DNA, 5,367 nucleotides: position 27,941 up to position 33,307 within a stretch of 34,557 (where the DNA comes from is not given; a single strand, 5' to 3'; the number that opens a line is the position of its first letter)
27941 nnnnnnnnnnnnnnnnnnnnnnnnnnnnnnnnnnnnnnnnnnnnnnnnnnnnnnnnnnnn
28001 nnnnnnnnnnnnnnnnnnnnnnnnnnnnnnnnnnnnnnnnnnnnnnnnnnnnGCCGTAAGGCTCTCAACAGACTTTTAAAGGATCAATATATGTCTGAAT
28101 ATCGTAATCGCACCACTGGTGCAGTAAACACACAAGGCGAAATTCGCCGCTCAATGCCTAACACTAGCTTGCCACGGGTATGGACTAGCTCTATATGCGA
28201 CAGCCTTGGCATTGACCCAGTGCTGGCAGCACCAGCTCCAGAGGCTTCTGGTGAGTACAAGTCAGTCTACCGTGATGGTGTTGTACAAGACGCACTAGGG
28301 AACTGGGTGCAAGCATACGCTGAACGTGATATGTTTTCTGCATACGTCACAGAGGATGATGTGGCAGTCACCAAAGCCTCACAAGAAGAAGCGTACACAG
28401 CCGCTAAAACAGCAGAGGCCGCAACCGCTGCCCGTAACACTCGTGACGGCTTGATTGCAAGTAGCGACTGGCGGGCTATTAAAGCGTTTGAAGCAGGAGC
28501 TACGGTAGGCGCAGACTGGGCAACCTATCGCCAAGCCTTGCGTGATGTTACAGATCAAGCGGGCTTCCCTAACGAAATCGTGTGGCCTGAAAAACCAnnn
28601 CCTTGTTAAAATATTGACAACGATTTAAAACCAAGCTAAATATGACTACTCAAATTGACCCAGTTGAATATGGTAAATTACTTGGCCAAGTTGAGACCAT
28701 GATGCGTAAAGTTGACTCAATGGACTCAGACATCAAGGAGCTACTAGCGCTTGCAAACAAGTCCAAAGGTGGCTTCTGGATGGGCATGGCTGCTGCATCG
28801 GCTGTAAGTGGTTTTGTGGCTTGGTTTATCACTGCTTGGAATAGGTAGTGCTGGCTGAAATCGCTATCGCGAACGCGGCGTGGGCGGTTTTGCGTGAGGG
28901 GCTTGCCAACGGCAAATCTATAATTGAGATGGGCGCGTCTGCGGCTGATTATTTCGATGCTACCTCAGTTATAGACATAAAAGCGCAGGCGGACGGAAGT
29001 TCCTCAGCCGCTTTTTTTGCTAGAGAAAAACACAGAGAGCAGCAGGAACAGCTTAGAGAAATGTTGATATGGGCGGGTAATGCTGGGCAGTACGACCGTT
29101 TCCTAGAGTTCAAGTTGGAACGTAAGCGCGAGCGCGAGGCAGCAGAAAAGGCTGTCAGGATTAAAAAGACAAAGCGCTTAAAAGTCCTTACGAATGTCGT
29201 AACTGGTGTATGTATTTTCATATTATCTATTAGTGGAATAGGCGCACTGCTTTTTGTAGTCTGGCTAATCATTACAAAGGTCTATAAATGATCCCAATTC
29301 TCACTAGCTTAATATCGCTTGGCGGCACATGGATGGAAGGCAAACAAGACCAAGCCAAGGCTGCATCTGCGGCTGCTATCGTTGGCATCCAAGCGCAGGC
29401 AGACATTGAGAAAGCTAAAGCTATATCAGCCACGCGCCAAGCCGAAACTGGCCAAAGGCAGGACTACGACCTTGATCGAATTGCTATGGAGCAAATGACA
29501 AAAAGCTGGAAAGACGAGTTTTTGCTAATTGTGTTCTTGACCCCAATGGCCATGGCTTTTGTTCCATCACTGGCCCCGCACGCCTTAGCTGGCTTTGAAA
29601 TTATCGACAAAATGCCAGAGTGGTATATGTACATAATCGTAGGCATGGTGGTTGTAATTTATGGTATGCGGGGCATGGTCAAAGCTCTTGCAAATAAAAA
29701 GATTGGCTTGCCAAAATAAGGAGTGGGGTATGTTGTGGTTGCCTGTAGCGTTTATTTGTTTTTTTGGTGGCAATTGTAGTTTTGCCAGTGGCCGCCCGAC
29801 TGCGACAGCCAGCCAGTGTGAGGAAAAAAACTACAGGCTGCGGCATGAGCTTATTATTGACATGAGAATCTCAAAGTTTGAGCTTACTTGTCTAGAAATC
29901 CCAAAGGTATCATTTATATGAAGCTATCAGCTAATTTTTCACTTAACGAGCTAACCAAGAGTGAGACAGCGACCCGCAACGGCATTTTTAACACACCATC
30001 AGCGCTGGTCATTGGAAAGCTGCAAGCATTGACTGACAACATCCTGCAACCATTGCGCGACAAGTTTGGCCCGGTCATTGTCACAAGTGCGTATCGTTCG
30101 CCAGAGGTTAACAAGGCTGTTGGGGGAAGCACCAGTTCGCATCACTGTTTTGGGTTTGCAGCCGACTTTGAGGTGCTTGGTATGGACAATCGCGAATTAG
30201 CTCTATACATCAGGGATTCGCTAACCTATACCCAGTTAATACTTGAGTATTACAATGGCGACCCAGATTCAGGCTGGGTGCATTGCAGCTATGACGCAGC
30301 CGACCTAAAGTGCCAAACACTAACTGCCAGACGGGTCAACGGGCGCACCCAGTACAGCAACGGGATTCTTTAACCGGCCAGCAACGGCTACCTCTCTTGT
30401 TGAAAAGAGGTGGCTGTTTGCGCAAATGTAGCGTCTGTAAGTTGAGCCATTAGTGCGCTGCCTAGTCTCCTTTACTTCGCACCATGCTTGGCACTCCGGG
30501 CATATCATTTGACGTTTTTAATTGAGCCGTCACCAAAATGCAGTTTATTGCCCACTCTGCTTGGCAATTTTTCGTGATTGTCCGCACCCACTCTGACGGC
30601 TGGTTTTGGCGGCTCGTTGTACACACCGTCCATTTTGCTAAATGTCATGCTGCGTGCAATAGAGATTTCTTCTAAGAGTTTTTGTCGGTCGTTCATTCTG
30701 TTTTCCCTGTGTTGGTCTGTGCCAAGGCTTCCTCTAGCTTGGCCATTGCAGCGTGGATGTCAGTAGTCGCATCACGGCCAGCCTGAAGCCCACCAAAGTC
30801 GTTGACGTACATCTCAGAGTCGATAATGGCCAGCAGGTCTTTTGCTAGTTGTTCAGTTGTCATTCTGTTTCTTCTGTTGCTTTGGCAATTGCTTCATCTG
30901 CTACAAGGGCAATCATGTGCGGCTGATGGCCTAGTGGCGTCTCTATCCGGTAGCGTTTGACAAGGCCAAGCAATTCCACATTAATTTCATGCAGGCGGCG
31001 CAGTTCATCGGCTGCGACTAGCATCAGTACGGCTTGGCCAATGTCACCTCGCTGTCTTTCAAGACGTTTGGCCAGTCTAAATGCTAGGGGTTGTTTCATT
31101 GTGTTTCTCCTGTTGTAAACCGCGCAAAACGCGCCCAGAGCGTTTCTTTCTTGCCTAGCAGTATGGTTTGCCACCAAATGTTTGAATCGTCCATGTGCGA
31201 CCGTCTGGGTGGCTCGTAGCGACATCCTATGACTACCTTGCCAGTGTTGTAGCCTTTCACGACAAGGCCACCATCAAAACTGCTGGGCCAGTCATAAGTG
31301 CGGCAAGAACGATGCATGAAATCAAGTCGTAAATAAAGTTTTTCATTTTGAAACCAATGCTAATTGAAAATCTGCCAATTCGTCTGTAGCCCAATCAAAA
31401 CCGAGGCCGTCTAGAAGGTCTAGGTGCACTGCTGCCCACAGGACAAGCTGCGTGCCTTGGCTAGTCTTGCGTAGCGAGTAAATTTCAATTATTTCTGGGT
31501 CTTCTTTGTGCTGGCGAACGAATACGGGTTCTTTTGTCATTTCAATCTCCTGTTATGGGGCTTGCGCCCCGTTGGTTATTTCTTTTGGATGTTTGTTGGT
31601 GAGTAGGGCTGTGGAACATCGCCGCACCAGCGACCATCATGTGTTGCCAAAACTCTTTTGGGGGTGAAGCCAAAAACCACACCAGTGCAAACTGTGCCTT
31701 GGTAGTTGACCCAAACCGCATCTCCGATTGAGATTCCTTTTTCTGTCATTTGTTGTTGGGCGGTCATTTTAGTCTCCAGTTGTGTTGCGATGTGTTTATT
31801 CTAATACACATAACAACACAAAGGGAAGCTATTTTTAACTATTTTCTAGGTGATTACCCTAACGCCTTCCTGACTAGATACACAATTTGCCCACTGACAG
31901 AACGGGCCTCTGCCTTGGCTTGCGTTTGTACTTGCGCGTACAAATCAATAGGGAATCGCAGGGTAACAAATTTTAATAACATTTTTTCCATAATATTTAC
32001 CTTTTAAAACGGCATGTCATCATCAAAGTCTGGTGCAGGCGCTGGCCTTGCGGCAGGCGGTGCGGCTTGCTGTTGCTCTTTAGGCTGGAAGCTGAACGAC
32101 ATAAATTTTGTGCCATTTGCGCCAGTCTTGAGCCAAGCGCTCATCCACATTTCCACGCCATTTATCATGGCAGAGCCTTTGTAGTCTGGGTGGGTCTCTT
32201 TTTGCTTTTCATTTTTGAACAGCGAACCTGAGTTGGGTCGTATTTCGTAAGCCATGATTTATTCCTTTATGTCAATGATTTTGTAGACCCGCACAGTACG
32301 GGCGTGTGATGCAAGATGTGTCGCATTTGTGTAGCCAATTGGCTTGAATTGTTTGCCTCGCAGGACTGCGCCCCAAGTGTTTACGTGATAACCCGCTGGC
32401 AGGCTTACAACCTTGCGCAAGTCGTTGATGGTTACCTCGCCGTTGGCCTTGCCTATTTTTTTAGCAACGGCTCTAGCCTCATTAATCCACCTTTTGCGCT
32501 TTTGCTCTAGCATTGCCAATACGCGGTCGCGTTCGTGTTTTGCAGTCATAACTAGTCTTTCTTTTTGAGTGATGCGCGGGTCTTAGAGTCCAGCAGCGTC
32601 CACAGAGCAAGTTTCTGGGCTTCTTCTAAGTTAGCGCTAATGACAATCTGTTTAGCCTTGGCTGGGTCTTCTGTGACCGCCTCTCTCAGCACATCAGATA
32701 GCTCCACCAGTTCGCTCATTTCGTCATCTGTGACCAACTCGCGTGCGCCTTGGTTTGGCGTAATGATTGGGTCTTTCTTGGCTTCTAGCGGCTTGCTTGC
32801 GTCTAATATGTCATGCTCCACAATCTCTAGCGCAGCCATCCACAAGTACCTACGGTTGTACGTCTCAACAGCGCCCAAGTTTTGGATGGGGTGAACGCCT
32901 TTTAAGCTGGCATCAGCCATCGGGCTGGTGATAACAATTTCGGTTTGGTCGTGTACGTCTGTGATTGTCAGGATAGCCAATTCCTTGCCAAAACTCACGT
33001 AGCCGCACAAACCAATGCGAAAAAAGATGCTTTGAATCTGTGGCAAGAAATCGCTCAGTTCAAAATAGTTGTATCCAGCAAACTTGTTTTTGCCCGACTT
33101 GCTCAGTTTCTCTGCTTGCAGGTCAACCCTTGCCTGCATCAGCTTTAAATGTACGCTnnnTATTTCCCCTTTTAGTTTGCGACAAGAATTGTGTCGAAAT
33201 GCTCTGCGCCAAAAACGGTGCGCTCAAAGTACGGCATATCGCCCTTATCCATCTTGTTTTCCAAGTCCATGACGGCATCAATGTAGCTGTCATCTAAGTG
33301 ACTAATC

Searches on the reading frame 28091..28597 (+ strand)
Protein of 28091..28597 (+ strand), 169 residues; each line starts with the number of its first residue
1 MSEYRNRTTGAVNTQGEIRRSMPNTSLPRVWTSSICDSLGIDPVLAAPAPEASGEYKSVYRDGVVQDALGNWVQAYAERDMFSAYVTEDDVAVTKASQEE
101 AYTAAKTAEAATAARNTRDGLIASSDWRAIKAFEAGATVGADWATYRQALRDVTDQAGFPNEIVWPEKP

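Call 6: search_protein_families(library=pfam, proteins=[window:28091-28597:+], max_evalue=0.1)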
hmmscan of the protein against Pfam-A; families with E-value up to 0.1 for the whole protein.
window:28091-28597:+ (169 aa): 1 family
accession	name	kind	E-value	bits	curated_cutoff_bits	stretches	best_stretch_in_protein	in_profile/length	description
PF16778.10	Phage_tail_APC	-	2.4e-18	66.2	26.6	1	112-169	2-59/60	Phage tail assembly chaperone protein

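Call 7: search_protein_families(library=phrogs, proteins=[window:28091-28597:+], max_evalue=0.01)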
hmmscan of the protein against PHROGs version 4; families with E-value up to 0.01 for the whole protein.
window:28091-28597:+ (169 aa): 8 families
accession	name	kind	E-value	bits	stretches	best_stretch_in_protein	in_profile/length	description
phrog_4912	-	tail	5.1e-20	73.2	1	91-169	123-201/226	tail fiber assembly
phrog_8746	-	tail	8.2e-16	59.4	1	99-169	67-138/139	tail fiber assembly protein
phrog_8716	-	tail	2e-15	58.3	1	88-169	54-144/152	tail fiber protein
phrog_4628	-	tail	3.1e-11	44.7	1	87-169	42-124/126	tail fiber assembly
phrog_188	-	tail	1.1e-06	29.5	1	99-169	111-181/207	tail fiber assembly protein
phrog_5572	-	unknown function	1.1e-05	26.8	1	88-169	46-124/130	-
phrog_5714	-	unknown function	0.00057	21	1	86-163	19-94/95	-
phrog_24907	-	unknown function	0.0019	18.7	1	128-169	177-218/235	-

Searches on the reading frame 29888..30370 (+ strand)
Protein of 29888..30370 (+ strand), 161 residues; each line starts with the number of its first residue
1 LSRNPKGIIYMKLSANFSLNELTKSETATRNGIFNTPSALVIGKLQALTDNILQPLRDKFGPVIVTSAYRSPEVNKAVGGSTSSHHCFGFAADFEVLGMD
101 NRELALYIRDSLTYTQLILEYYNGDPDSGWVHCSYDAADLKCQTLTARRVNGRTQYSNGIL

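Call 82: search_protein_families(library=pfam, proteins=[window:29888-30370:+], max_evalue=0.01)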
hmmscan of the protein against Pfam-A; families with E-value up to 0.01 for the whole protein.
window:29888-30370:+ (161 aa): 1 family
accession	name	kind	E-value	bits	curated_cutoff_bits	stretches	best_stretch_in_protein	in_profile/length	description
PF08291.16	Peptidase_M15_3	-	7.1e-21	74.8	23.2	1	16-121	2-101/108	Peptidase M15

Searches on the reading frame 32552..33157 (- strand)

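Call 82: search_protein_families(library=pfam, proteins=[window:32552-33157:-], max_evalue=0.01)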
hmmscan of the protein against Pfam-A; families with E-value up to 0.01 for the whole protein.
window:32552-33157:- (201 aa): 1 family
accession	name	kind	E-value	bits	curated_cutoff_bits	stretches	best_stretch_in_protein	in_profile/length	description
PF04404.17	ERF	-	8.6e-08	32.7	25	1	9-116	8-123/153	ERF superfamily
